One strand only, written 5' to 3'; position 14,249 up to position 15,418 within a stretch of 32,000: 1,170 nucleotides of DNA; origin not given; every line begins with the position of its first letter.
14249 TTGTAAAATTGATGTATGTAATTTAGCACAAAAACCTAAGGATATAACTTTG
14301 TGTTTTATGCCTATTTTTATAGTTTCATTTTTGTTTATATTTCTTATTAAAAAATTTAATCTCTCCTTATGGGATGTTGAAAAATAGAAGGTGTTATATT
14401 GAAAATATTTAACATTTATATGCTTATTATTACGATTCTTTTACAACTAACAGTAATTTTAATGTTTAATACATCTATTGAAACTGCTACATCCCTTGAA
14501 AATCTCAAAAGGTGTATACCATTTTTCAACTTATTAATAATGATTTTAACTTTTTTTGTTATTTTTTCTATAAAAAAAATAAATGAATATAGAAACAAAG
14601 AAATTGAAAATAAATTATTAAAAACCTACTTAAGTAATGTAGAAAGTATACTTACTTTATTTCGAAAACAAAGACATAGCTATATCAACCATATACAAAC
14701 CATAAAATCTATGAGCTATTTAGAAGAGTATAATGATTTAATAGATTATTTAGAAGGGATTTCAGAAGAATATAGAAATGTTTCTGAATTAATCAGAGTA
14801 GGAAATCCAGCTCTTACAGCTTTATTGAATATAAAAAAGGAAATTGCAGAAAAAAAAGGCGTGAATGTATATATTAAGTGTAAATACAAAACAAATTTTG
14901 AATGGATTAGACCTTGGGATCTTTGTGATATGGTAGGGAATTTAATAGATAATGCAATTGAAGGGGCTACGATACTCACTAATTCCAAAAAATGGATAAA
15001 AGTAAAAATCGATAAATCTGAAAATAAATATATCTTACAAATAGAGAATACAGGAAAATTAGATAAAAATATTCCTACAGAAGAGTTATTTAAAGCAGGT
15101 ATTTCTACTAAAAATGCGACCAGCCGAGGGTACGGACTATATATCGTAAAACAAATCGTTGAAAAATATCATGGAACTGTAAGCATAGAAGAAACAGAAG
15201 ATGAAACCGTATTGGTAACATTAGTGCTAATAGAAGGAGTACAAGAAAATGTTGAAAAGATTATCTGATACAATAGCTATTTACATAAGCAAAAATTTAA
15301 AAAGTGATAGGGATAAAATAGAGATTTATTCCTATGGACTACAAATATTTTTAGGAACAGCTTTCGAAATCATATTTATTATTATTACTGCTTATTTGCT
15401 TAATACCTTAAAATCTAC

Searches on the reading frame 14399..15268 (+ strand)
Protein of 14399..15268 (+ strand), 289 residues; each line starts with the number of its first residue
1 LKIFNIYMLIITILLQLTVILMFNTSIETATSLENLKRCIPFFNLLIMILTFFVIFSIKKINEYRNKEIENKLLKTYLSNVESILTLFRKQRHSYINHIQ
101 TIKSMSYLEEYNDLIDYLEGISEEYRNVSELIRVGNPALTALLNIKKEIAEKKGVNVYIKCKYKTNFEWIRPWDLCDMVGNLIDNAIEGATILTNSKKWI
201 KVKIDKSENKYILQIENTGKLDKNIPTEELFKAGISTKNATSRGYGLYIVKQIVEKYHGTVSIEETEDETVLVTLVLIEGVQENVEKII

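Call 60: find_homologous_proteins(query=window:14399-15268:+, max_evalue=1e-15)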
Query window:14399-15268:+ (289 aa): 36 proteins with E <= 1e-15 among 1430 candidates.
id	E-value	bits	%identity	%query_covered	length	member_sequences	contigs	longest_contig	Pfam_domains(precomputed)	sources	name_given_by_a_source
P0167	1.7e-179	613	100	100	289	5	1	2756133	PF14689.12,PF02518.32,PF14501.13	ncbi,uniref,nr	ncbi:sensor histidine kinase [Crassaminicella indica]|uniref:GHKL domain-containing protein n=1 Tax=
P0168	2.9e-121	422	80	83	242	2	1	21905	PF14689.12,PF02518.32,PF14501.13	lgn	-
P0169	1.8e-100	354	59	100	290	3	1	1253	PF14689.12,PF02518.32,PF14501.13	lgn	-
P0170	4.5e-73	264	47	96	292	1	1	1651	PF14689.12,PF02518.32,PF14501.13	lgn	-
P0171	1.4e-71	259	47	96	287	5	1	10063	PF14689.12,PF02518.32,PF14501.13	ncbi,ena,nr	ncbi:MAG: GHKL domain-containing protein [Clostridiales bacterium]|nr:GHKL domain-containing protein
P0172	3.3e-62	228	41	93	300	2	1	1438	PF14689.12,PF02518.32,PF14501.13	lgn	-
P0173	1.0e-57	214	38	92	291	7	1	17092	PF14689.12,PF02518.32,PF14501.13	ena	-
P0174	6.7e-55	205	37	93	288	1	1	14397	PF14689.12,PF02518.32,PF14501.13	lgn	-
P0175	2.3e-52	196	38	93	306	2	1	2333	PF14689.12,PF02518.32,PF14501.13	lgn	-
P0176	2.2e-51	193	45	73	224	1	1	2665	PF14689.12,PF02518.32,PF14501.13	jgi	jgi:sensor histidine kinase regulating citrate/malate metabolism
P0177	3.3e-42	163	36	94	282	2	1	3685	PF02518.32,PF14501.13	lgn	-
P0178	8.4e-40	155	37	84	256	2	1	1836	PF14689.12,PF02518.32,PF14501.13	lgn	-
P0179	2.9e-38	150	43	66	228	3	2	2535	PF14689.12,PF02518.32,PF14501.13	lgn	-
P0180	3.5e-28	117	33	82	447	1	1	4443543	PF14689.12,PF02518.32,PF14501.13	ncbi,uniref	ncbi:sensor histidine kinase [Bacillus salacetis]|uniref:sensor histidine kinase n=1 Tax=Bacillus sa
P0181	7.7e-28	116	32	89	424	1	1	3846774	PF14689.12,PF02518.32,PF14501.13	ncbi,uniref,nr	ncbi:hypothetical protein PTHTG4_31700 [Parageobacillus thermoglucosidasius]|uniref:sensor histidine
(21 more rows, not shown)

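Call 61: find_encoding_contigs(protein=P0168, flank=10000, max_places=2)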
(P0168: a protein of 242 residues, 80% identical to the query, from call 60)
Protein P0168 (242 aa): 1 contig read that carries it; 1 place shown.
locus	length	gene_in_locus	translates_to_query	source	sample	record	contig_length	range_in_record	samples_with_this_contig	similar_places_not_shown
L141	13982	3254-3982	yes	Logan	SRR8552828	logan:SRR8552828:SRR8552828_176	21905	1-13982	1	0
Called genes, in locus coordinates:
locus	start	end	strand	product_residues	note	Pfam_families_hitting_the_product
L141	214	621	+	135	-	PF07833:Cu_amine_oxidN1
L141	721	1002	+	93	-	-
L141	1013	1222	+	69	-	-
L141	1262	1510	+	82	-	-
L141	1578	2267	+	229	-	PF22624:AASDHPPT_N, PF01648:ACPS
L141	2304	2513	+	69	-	-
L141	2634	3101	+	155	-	-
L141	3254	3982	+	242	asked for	PF14689:SPOB_a, PF02518:HATPase_c, PF14501:HATPase_c_5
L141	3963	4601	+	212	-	PF04647:AgrB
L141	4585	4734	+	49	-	-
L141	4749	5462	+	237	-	PF00072:Response_reg, PF04397:LytTR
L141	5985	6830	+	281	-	PF02254:TrkA_N (faint), PF02737:3HCDH_N, PF02826:2-Hacid_dh_C (faint), PF03446:NAD_binding_2 (weak), PF00725:3HCDH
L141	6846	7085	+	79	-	PF00550:PP-binding (weak)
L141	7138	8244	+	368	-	PF02771:Acyl-CoA_dh_N, PF02770:Acyl-CoA_dh_M, PF00441:Acyl-CoA_dh_1, PF08028:Acyl-CoA_dh_2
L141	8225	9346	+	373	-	PF13419:HAD_2 (weak), PF00702:Hydrolase (faint)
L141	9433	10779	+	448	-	PF00698:Acyl_transf_1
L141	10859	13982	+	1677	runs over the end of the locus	PF00550:PP-binding, PF00202:Aminotran_3, PF00668:Condensation, PF00501:AMP-binding, PF13193:AMP-binding_C, PF00550:PP-binding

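Call 62: find_encoding_contigs(protein=P0171, flank=10000, max_places=2)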
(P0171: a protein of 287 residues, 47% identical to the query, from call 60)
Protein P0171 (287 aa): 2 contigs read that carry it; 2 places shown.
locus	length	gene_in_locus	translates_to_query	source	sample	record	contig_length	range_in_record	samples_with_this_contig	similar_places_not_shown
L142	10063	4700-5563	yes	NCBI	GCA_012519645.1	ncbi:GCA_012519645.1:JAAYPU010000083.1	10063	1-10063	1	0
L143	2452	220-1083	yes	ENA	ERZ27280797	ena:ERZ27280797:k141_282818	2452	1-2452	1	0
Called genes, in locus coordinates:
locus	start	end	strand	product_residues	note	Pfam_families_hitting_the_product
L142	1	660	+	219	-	PF01048:PNP_UDP_1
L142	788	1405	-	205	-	PF13739:PdaC, PF11738:DUF3298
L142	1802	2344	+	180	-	PF02834:LigT_PEase, PF13563:2_5_RNA_ligase2, PF02834:LigT_PEase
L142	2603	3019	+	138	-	PF01894:YjbQ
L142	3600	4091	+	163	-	-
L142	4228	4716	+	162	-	-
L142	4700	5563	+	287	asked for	PF14689:SPOB_a, PF02518:HATPase_c, PF14501:HATPase_c_5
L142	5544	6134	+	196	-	PF04647:AgrB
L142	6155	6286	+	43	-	-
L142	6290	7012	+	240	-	PF00072:Response_reg, PF04397:LytTR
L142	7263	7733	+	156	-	PF10502:Peptidase_S26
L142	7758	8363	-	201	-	PF00440:TetR_N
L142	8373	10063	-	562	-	PF00873:ACR_tran, PF03176:MMPL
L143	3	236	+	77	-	?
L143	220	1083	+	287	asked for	PF14689:SPOB_a, PF02518:HATPase_c, PF14501:HATPase_c_5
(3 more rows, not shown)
